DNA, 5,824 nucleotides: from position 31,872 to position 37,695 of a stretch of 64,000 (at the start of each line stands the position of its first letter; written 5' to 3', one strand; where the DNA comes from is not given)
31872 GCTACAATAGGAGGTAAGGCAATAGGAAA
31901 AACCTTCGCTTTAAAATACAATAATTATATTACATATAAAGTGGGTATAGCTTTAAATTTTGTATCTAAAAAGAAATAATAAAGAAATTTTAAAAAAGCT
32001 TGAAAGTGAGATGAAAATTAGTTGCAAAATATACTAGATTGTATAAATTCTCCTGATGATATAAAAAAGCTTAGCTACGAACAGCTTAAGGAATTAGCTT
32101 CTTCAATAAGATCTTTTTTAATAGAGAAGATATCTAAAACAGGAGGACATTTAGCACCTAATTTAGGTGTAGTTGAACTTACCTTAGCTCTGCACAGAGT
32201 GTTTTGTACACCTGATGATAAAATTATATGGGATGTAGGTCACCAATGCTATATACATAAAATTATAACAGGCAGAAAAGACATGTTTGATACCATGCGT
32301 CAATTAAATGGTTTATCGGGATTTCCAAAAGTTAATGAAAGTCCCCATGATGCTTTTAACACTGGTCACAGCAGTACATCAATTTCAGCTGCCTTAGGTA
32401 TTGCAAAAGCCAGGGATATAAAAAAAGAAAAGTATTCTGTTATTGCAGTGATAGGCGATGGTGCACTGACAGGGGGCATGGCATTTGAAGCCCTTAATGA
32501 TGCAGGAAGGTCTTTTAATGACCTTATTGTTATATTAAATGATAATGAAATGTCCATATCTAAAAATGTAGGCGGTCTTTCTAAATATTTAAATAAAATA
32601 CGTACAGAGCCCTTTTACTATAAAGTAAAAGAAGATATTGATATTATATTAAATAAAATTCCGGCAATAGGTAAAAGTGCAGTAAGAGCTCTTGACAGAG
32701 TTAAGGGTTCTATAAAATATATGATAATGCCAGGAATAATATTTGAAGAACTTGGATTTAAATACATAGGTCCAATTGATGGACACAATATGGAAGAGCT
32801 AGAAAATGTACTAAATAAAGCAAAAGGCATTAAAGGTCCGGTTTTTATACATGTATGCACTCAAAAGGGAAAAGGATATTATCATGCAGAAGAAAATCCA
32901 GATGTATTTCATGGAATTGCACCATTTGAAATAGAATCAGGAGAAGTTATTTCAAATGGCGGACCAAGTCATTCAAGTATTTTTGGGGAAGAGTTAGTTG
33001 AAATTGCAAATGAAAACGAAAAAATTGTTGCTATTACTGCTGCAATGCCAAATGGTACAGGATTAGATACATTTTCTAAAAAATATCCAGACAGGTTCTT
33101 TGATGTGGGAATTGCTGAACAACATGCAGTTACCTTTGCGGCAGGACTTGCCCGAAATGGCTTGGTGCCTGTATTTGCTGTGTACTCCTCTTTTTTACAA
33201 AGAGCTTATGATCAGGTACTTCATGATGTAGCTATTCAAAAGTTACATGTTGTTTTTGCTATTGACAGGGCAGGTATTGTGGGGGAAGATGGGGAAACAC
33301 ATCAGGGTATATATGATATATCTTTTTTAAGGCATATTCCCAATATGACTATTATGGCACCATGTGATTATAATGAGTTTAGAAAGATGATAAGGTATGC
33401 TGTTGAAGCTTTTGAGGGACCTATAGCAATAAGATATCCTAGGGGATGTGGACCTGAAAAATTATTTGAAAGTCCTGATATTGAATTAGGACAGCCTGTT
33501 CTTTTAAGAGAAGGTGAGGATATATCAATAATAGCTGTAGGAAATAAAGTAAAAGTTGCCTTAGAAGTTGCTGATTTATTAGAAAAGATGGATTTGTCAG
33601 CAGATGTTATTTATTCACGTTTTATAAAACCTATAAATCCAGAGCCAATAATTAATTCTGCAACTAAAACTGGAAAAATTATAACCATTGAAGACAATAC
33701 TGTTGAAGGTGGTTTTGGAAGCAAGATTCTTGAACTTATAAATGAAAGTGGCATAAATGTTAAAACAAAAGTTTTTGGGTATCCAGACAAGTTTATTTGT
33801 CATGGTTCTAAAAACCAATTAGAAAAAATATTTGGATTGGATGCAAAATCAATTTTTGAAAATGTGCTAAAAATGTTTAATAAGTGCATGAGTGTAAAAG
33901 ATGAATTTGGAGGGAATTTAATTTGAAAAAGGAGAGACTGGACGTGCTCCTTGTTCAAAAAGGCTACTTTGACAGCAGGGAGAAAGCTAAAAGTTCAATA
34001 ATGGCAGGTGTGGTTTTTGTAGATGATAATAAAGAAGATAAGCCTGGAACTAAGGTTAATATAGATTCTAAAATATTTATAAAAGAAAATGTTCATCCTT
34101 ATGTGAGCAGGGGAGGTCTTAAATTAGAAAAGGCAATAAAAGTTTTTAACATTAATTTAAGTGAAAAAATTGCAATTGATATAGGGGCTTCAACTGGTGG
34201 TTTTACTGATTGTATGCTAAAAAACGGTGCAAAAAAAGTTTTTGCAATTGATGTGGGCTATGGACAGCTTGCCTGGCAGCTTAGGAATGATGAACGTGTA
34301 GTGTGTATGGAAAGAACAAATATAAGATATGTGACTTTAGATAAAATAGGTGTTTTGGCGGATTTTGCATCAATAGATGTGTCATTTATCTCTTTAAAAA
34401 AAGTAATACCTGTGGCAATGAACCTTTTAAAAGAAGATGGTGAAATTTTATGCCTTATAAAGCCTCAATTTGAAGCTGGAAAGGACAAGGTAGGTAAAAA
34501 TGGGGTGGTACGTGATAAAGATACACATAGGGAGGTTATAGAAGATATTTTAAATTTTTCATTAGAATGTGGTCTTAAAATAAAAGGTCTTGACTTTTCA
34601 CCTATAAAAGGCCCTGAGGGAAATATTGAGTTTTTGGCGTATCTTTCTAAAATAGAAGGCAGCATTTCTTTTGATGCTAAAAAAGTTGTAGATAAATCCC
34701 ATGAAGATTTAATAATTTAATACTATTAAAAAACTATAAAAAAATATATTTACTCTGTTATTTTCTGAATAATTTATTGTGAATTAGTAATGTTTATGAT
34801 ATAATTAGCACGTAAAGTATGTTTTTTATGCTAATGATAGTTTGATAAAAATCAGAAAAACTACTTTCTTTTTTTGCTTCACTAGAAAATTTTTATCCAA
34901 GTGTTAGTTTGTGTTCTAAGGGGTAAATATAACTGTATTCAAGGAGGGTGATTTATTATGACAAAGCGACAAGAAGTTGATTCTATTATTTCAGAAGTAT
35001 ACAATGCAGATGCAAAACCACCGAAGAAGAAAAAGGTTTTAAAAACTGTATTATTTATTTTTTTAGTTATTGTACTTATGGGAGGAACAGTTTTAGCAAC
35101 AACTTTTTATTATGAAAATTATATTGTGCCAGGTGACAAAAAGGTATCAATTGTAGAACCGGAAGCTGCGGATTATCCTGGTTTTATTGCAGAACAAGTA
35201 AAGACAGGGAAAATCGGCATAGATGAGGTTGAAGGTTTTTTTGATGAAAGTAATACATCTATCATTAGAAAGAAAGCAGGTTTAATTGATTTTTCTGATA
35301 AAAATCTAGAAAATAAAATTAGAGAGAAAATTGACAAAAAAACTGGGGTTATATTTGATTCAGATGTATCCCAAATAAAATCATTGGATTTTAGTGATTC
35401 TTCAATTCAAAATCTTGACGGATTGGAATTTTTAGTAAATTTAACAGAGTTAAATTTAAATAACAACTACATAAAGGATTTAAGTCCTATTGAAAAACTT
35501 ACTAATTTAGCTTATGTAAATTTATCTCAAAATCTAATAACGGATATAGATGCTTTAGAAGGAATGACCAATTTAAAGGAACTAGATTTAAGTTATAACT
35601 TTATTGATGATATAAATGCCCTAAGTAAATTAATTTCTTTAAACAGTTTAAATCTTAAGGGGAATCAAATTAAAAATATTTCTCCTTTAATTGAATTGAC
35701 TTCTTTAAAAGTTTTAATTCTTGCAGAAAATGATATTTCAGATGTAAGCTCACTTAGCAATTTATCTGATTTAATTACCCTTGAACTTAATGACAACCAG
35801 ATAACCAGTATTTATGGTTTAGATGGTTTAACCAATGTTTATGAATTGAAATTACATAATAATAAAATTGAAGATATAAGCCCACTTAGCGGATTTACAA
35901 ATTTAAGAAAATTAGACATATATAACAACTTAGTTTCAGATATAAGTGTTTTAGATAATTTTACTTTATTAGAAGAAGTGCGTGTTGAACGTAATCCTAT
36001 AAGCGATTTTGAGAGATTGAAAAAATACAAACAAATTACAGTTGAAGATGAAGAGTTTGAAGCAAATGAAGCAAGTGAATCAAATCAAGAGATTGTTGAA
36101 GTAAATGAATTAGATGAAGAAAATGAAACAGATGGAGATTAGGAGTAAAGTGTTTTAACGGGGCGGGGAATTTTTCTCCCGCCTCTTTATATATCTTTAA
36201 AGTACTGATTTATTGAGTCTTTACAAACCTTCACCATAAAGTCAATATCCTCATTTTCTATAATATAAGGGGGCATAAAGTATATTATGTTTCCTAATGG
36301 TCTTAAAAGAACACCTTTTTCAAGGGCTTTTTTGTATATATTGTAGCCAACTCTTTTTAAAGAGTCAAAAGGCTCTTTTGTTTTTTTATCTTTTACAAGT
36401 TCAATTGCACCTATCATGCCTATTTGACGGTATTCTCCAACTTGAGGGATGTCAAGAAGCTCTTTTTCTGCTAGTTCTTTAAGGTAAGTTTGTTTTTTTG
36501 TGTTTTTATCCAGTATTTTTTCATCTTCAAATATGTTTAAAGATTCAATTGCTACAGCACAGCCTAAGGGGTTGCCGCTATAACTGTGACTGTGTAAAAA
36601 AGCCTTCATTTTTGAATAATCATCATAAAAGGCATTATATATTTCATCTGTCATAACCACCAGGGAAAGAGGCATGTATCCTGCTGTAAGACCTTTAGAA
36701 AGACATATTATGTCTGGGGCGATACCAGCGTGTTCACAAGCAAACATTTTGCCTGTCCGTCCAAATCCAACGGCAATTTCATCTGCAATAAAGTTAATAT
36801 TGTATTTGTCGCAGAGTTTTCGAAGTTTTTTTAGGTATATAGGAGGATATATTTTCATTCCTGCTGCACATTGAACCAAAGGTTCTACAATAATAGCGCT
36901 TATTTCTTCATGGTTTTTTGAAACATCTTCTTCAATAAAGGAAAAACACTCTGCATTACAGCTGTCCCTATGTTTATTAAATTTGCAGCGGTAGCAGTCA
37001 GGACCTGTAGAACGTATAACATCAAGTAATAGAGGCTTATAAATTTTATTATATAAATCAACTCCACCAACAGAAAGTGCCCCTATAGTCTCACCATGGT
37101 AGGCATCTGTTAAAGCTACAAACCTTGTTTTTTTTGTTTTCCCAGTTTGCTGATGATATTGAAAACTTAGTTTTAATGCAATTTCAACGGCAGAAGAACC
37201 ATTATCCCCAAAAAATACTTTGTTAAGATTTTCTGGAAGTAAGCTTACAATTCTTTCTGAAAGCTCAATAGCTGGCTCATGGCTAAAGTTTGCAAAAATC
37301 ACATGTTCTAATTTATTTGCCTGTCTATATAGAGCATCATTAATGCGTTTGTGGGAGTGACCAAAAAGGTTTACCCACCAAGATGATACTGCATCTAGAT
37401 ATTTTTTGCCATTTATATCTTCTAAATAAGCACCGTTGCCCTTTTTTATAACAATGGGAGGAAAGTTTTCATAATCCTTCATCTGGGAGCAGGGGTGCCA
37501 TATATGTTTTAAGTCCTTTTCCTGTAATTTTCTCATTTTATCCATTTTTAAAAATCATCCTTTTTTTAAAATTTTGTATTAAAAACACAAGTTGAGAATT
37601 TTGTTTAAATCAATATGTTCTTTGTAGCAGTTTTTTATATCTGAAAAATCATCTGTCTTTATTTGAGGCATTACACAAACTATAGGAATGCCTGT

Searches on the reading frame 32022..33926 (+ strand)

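Call 5: search_protein_families(library=pfam, proteins=[window:32022-33926:+])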
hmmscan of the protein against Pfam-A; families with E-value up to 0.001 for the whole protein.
window:32022-33926:+ (634 aa): 6 families
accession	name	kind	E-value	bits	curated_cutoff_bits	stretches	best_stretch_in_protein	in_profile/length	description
PF13292.11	DXP_synthase_N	-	8.8e-127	422.5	21.2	1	5-280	1-274/274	1-deoxy-D-xylulose-5-phosphate synthase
PF02779.29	Transket_pyr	-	1e-48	165.7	27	1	318-475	6-170/174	Transketolase, pyrimidine binding domain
PF02780.25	Transketolase_C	-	6.7e-29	100.8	25.9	1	493-611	4-124/124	Transketolase, C-terminal domain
PF00456.26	Transketolase_N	-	5.9e-07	29.2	22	1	24-188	4-196/334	Transketolase, thiamine diphosphate binding domain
PF02775.26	TPP_enzyme_C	-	3.4e-06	27.4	21.9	1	115-177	28-84/151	Thiamine pyrophosphate enzyme, C-terminal TPP binding domain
PF00676.26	E1_dh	-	0.00023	20.7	22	1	117-180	103-166/300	Dehydrogenase E1 component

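Call 6: search_protein_families(library=ncbifam, proteins=[window:32022-33926:+])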
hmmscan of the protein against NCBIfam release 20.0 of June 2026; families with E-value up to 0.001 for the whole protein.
window:32022-33926:+ (634 aa): 13 families
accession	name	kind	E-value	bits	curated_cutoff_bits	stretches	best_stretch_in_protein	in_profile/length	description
TIGR00204.1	dxs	equivalog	6.9e-251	834.1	465.95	1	7-618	3-614/616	1-deoxy-D-xylulose-5-phosphate synthase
NF003933.0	PRK05444.2-2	equivalog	3.4e-188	626.9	395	1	2-620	5-606/606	1-deoxy-D-xylulose-5-phosphate synthase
NF008968.0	PRK12315.1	subfamily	5.1e-171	569.9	510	2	240-618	203-580/582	1-deoxy-D-xylulose-5-phosphate synthase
NF004559.0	PRK05899.2-5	equivalog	1.1e-69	235.3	488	3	319-620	322-625/627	transketolase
NF004556.0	PRK05899.2-2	equivalog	2.8e-50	171.3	575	2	319-619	326-638/639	transketolase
NF004558.0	PRK05899.2-4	equivalog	9.1e-27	93.7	788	2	347-617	381-648/651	transketolase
TIGR00232.1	tktlase_bact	equivalog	8.6e-26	90.5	682.25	1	351-530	390-572/654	transketolase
NF006667.0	PRK09212.1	subfamily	1e-21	77.2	321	1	355-579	49-282/327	pyruvate dehydrogenase complex E1 component subunit beta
NF008854.0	PRK11892.1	equivalog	3e-15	55.9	454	1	357-578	189-420/464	pyruvate dehydrogenase complex E1 component subunit beta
TIGR03181.1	PDH_E1_alph_x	equivalog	5.1e-08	32.2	411.35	1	118-182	125-189/341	pyruvate dehydrogenase (acetyl-transferring) E1 component subunit alpha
NF008819.1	PRK11865.1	equivalog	6.6e-06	25.6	405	0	121-178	75-131/300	pyruvate synthase subunit PorB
TIGR03182.1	PDH_E1_alph_y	equivalog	9.2e-05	21.5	393.85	1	118-181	113-176/315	pyruvate dehydrogenase (acetyl-transferring) E1 component subunit alpha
NF008818.0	PRK11864.1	subfamily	0.00024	20.3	405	0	114-178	69-132/300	3-methyl-2-oxobutanoate dehydrogenase subunit beta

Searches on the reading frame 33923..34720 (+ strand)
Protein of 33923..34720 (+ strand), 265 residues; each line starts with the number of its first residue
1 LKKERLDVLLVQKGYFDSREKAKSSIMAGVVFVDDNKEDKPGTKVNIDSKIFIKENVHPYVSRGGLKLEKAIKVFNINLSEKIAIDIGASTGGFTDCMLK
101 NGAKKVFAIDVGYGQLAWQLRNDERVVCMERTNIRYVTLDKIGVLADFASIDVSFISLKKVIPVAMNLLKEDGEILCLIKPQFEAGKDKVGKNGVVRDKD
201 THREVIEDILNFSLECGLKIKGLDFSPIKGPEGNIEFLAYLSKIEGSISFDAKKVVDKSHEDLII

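Call 5: search_protein_families(library=pfam, proteins=[window:33923-34720:+])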
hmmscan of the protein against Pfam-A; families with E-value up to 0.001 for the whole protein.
window:33923-34720:+ (265 aa): 2 families
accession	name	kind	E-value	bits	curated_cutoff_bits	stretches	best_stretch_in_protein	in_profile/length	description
PF01728.25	FtsJ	-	2.3e-44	151.9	24.1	1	60-241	1-179/181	FtsJ-like methyltransferase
PF01479.30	S4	-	9.1e-07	29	22.8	1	4-47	1-44/48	S4 domain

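Call 6: search_protein_families(library=ncbifam, proteins=[window:33923-34720:+])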
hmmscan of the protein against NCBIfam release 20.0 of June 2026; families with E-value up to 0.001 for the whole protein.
window:33923-34720:+ (265 aa): 2 families
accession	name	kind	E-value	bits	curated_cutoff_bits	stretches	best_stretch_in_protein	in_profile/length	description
TIGR00478.1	tly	subfamily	2.1e-85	285.7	185.8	1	5-236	1-228/228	TlyA family rRNA (cytidine-2'-O)-methyltransferase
NF049952.1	23rRNACMtaseTlyA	equivalog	1.5e-58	198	250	1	5-243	2-236/236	23S rRNA (cytidine-2'-O)-methyltransferase TlyA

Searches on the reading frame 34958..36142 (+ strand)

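Call 5: search_protein_families(library=pfam, proteins=[window:34958-36142:+])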
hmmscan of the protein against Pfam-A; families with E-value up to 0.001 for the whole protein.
window:34958-36142:+ (394 aa): 8 families
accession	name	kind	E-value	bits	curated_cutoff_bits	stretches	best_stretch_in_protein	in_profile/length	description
PF12799.13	LRR_4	-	9.7e-49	162.7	27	8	161-201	2-43/44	Leucine Rich repeats (2 copies)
PF13855.12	LRR_8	-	7.6e-23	80.5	27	4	161-214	2-59/61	Leucine rich repeat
PF14580.12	LRR_9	-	9.6e-13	48.5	30.5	2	227-379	20-174/175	Leucine-rich repeat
PF23952.1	LRR_EndoS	-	3.7e-12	46.9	27.9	3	112-169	1-54/116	Endo-beta-N-acetylglucosaminidase EndoS LRR domain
PF23211.1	LRR_LRWD1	-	2.7e-09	37.5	28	1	290-348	40-98/190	Leucine-rich repeat and WD repeat-containing protein 1, LRR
PF23598.1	LRR_14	-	8.1e-07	28.5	40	1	218-324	39-149/353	Leucine-rich repeat region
PF00560.39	LRR_1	-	6.1e-06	25.8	20.6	0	205-224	1-22/23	Leucine Rich Repeat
PF13516.12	LRR_6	-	0.00099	19.4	23.4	0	203-218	2-17/24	Leucine Rich repeat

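Call 6: search_protein_families(library=ncbifam, proteins=[window:34958-36142:+])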
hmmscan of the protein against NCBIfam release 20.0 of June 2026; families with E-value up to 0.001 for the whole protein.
window:34958-36142:+ (394 aa): 5 families
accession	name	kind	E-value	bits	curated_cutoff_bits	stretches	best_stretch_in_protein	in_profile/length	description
NF033189.1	internalin_A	exception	1.4e-45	155.9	1600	2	173-361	219-407/799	class 1 internalin InlA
NF033188.1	internalin_H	exception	5.6e-40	137.5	1050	2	101-311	37-249/548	InlH/InlC2 family class 1 internalin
NF033190.2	inl_like_NEAT_1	exception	1.1e-34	119.9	1275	2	139-372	242-472/754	NEAT domain-containing leucine-rich repeat protein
NF033187.0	internalin_J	exception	2.2e-05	23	1700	1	114-214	68-167/846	class 1 internalin InlJ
NF033186.1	internalin_K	exception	0.00017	20.2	1100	1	132-270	66-209/604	class 1 internalin InlK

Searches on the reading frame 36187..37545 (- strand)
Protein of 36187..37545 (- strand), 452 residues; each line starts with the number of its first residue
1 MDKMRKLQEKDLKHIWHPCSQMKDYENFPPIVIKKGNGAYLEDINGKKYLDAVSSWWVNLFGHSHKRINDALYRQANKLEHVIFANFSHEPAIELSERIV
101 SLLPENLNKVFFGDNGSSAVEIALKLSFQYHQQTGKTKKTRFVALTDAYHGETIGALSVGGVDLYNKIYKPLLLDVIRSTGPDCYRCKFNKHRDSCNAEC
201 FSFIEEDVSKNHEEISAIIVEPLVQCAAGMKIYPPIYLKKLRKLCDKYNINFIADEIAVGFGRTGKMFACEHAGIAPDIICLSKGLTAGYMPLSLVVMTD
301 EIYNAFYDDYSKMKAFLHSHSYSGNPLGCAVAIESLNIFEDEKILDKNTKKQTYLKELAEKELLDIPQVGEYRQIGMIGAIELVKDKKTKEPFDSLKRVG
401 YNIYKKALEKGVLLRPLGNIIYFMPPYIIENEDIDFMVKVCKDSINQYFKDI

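Call 54: search_protein_families(library=pfam, proteins=[window:36187-37545:-], max_evalue=0.00001)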
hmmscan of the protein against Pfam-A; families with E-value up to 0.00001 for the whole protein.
window:36187-37545:- (452 aa): 1 family
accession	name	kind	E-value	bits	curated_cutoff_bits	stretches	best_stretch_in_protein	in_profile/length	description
PF00202.27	Aminotran_3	-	2.5e-108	362.8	30.5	1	24-440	5-398/403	Aminotransferase class-III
